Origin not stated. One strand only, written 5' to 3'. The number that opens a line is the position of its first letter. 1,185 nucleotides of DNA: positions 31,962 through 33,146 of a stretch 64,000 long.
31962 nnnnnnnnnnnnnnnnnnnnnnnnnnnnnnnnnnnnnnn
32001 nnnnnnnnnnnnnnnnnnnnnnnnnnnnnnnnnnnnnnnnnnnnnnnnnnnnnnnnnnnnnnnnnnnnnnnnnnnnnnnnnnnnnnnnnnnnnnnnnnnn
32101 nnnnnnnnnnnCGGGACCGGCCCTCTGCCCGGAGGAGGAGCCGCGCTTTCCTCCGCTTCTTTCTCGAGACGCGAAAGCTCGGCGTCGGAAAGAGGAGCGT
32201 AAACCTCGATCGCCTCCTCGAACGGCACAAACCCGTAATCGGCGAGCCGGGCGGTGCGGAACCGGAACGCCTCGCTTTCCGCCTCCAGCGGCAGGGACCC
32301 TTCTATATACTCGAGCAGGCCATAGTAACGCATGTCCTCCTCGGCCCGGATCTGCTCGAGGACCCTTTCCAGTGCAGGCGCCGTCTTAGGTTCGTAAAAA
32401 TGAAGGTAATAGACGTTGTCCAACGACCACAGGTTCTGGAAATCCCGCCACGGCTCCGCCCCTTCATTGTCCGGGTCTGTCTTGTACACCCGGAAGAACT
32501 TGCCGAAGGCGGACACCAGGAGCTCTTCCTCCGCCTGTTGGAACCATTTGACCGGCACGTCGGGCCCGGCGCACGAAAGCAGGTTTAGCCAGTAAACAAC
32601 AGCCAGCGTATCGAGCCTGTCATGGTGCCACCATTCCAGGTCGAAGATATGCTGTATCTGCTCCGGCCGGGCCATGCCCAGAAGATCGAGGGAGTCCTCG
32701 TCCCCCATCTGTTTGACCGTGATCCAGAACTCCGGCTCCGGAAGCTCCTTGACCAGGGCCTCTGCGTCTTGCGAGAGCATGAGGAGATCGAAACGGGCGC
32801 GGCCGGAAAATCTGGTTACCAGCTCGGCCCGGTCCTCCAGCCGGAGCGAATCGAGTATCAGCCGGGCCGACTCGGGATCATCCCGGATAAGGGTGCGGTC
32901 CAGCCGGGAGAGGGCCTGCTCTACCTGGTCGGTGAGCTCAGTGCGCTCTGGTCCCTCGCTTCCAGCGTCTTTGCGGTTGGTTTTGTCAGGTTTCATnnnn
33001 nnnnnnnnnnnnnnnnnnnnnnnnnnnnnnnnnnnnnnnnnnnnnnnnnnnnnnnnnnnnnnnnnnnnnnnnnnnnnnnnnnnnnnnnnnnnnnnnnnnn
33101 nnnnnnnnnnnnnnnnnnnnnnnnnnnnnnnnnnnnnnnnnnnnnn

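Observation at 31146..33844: Operon glutaredoxin-like -> FTR-catalytic-subunit-like/rubredoxin fusion -> 616-aa protein of unknown family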

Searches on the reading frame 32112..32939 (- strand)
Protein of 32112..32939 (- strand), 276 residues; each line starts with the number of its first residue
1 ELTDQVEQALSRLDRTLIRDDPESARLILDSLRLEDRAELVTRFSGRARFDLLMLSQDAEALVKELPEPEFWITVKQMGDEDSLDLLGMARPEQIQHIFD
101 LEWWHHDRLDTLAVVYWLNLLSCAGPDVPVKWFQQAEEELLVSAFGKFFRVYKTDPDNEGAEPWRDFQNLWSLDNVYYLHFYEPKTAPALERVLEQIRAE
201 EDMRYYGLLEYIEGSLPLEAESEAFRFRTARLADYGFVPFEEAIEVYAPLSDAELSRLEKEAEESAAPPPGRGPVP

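Call 68: predict_structure(alignment_id=A5)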
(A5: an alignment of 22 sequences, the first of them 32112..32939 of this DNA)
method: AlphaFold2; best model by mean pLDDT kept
length: 276 residues; sequences in the alignment: 22
mean_pLDDT: 90.9   pTM: 0.82
mean pLDDT of the five models: 90.9, 90.7, 90.4, 89.4, 89.1
residues with pLDDT >= 90: 202; 70-90: 59; 50-70: 7; < 50: 8
segments of 3 or more residues with pLDDT < 50: 269-276
pLDDT, mean of each block of 10 residues (from residue 1): 79 93 97 96 95 97 97 97 97 98 93 97 97 97 96 87 88 95 95 97 97 86 94 88 82 87 62 40
secondary structure, 60 per line:
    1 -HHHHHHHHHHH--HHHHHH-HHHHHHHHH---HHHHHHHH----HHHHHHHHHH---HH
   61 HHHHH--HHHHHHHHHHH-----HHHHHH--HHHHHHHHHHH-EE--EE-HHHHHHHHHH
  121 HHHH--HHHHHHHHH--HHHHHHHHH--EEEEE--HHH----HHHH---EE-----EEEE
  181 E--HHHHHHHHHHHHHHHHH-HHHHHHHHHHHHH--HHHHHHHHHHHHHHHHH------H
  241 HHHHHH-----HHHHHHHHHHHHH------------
elements in order: H2-12 H15-20 H22-30 H34-41 H46-55 H59-65 H68-78 H84-89 H92-102 H111-124 H127-135 H138-146 E149-153 H163-166 E177-181 H184-200 H202-214 H217-233 H240-246 H252-264

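Call 71: fold_search(model_id=the predicted structure, library=pdb)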
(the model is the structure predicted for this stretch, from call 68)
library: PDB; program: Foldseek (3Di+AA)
matches with E <= 10: 364; with E <= 0.001: 0
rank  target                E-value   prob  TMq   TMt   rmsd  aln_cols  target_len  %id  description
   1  8umx_B                1.1e-01  0.23  0.15  0.14  14.7       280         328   17  Cryo-EM structure of a single subunit of a Clockwise-locked form of the Salmonella enterica Typhimurium flagellar C-ri (released 2024-01-24)
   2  8gpv                  1.4e-01  0.98  0.27  0.29  13.3       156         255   15  Cytoplasmic domain structure of the MgtE Mg2+ channel from Clostridiales bacterium (released 2023-04-19)
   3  9cgc_P                2.4e-01  0.35  0.26  0.18  20.2       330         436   12  Yeast 26S proteasome non-substrate-engaged (S1 state) (released 2025-07-09)
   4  2oux_B                2.8e-01  0.63  0.18  0.19  14.0       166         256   13  Crystal structure of the soluble part of a magnesium transporter (released 2007-03-20)
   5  8wo5_B5               2.9e-01  0.20  0.17  0.15  19.4       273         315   16  Cryo-EM structure of the intact flagellar motor-hook complex in the CCW state (released 2024-09-04)
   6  8vib_G                2.9e-01  0.18  0.16  0.15  14.7       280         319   15  CW Flagellar Switch Complex - FliF, FliG, FliM, and FliN forming single subunit of the C-ring from Salmonella (released 2024-02-28)
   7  2oux_A                3.0e-01  0.69  0.17  0.18   8.6       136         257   11  Crystal structure of the soluble part of a magnesium transporter (released 2007-03-20)
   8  3ajc                  3.7e-01  0.18  0.17  0.21  16.6       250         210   11  Structure of the MC domain of FliG (PEV), a CW-biased mutant (released 2011-05-11)
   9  8gps                  4.0e-01  0.97  0.31  0.36  11.2       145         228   12  Cytoplasmic domain structure of the MgtE Mg2+ channel from Chryseobacterium hispalense (released 2023-04-19)
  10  7ung_YB               4.2e-01  0.28  0.20  0.23  12.6       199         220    8  48-nm repeat of the human respiratory doublet microtubule (released 2022-10-05)
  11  4d0p                  4.4e-01  0.21  0.20  0.16  16.8       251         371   14  Crystal structure of human CSN4 (released 2014-07-23)
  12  8sj7_A                4.4e-01  0.15  0.17  0.13  13.6       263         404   12  Crystal structure of FBF-2 (RBD+CT) in complex with compact FBE RNA (released 2023-09-27)
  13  7rzz_A                4.6e-01  0.14  0.18  0.14  14.0       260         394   13  Crystal structure of FBF-2 in complex with LST-1 site A peptide and compact FBE RNA (released 2022-04-13)
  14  4fhr_B                5.1e-01  0.33  0.22  0.28  14.1       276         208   12  Crystal structure of the complex between the flagellar motor proteins FliG and FliM. (released 2012-08-22)
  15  9k83_A                5.6e-01  0.13  0.16  0.19  14.2       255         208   14  Cryo-EM structure of designed zinc-induced filament Fiber-n6-Zn1-HEHE-43 (released 2025-10-29)
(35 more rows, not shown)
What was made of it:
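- Foldseek gives E 0.1-1 and TM at most 0.36 (call 71).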

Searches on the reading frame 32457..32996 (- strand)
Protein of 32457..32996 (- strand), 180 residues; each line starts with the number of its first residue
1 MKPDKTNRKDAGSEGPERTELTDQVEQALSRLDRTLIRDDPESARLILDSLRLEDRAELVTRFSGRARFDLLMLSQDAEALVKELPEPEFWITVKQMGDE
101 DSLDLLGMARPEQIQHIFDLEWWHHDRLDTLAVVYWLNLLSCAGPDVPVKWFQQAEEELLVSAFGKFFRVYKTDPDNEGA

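Call 32: search_protein_families(library=pfam, proteins=[window:32457-32996:-], max_evalue=10)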
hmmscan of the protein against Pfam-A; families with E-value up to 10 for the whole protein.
window:32457-32996:- (180 aa): 2 families
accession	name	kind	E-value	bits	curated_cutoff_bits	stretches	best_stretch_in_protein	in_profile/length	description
PF19676.4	DUF6178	-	2e-37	129.3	25.5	1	48-178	4-134/561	Family of unknown function (DUF6178)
PF03448.22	MgtE_N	-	0.026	15.5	25.9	1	41-119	3-83/102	MgtE intracellular N domain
